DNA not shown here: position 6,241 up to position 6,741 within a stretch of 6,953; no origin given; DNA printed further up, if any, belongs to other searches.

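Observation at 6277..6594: RHH regulator facing an array of AATCAC[A/T] heptads that match the omega-repressor operator consensus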

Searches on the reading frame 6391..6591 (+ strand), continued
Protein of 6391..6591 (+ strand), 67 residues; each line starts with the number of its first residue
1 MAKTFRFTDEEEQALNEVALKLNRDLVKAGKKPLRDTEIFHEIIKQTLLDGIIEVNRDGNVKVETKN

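Call 90: fold_search(model_id=the predicted structure, library=viral)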
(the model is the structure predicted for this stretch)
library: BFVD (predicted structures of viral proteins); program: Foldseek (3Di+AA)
matches with E <= 10: 746; with E <= 0.001: 0
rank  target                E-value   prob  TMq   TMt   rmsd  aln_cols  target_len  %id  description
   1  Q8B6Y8                2.0e-01  0.20  0.25  0.12  20.6        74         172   16  Polyprotein (Fragment) [Lettuce mosaic virus]
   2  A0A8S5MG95            2.3e-01  0.28  0.26  0.18   9.0        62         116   18  Uncharacterized protein [Phage sp. ctrsQ3]
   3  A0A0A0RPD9            3.0e-01  0.99  0.66  0.76   1.4        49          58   22  Uncharacterized protein [Escherichia phage Seurat]
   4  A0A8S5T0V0            3.0e-01  0.23  0.26  0.29  14.1        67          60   13  DinI-like family protein [Myoviridae sp. ct0Qb19]
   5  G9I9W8                3.3e-01  0.63  0.45  0.45  10.3        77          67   17  (no name in the UniProt tables at hand)
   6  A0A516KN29            3.5e-01  0.63  0.49  0.33  15.3        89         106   12  Uncharacterized protein [Bacillus phage vB_BmeM-Goe8]
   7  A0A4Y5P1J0            3.7e-01  0.41  0.38  0.31   8.0        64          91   16  Uncharacterized protein [Pantoea phage vB_PagS_AAS21]
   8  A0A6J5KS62            4.9e-01  0.75  0.48  0.51  11.5        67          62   12  Arc-type ribbon-helix-helix [uncultured Caudovirales phage]
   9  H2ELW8                4.9e-01  0.54  0.43  0.22   8.0        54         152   15  Uncharacterized protein [Pseudomonas phage Bf7]
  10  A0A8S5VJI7            5.3e-01  0.18  0.24  0.25  10.8        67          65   12  (no name in the UniProt tables at hand)
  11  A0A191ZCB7            5.3e-01  0.18  0.28  0.14  11.0        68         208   13  Uncharacterized protein [Erwinia phage vB_EamM_Special G]
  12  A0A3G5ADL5            5.3e-01  0.13  0.24  0.14   9.1        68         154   20  Uncharacterized protein [Satyrvirus sp.]
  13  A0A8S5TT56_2          5.6e-01  0.30  0.34  0.05   8.0        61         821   18  PD-(D/E)XK endonuclease-like domain-containing protein [CrAss-like virus sp. ct3KQ27]
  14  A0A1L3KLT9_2          5.6e-01  0.21  0.33  0.03  12.5        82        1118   16  (no name in the UniProt tables at hand)
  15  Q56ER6                6.5e-01  0.30  0.36  0.34  20.1        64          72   12  Uncharacterized protein PHG31ORF097c [Aeromonas phage 31]
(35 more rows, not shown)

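Call 94: get_annotated_region(hit=H11, flank=1800)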
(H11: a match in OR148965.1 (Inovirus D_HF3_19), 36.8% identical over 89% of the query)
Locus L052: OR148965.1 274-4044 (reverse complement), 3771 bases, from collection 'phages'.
description: Inovirus D_HF3_19, complete genome.
organism: Inovirus D_HF3_19 (NCBI taxid 3071152)
taxonomy: Viruses; Monodnaviria; Loebvirae; Hofneiviricota; Faserviricetes; Tubulavirales; Inoviridae; Inovirus
host: Homo sapiens; source: saliva (passive drool collection); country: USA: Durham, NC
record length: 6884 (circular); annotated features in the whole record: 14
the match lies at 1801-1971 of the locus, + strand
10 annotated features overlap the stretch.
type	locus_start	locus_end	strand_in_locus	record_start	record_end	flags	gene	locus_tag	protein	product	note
CDS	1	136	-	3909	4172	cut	-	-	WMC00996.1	RstB protein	-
CDS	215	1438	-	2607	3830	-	-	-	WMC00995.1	replication initiation factor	-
CDS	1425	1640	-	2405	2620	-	-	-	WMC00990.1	hypothetical protein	-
CDS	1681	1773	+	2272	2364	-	-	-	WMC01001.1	hypothetical protein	-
CDS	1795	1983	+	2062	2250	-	-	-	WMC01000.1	hypothetical protein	-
CDS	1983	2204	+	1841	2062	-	-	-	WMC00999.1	hypothetical protein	-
CDS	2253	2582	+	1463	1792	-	-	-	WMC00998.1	hypothetical protein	-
CDS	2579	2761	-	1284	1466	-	-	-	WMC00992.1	hypothetical protein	-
CDS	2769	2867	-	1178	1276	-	-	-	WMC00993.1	hypothetical protein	-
CDS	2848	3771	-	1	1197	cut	-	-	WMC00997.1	zonular occludens toxin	Zonular occludens toxin (Zot)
